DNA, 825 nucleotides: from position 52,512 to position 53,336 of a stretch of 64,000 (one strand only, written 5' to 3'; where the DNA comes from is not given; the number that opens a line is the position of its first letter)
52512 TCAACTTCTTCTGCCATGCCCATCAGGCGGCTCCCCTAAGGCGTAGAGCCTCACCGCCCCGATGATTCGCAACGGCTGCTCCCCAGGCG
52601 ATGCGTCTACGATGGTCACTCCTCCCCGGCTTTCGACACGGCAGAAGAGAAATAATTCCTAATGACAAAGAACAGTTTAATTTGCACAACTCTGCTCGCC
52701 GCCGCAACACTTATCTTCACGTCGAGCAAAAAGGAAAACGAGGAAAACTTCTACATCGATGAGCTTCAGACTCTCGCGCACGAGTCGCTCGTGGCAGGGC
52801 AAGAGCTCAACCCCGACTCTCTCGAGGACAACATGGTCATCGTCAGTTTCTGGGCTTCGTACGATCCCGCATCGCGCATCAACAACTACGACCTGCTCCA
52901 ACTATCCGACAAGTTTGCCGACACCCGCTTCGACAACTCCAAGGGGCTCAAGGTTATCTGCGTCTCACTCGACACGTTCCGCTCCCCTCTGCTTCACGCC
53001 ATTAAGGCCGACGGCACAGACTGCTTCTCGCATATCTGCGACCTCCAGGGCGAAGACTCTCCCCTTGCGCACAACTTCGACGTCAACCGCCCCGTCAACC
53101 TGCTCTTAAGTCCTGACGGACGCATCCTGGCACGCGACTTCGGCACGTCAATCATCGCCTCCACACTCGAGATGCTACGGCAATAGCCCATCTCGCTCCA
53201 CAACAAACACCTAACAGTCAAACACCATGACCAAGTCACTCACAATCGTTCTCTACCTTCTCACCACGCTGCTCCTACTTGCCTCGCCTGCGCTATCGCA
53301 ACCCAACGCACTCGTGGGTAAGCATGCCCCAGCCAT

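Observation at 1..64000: Extreme, block-wise strand compositional asymmetry that ignores gene orientation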

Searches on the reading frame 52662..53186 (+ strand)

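Call 31: search_protein_families(library=pfam, proteins=[window:52662-53186:+], max_evalue=0.001)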
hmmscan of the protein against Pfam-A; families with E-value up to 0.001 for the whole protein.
window:52662-53186:+ (174 aa): 1 family
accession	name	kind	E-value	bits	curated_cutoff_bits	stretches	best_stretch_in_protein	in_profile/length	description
PF13905.12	Thioredoxin_8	-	2.2e-07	31.5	27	1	57-155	2-94/94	Thioredoxin-like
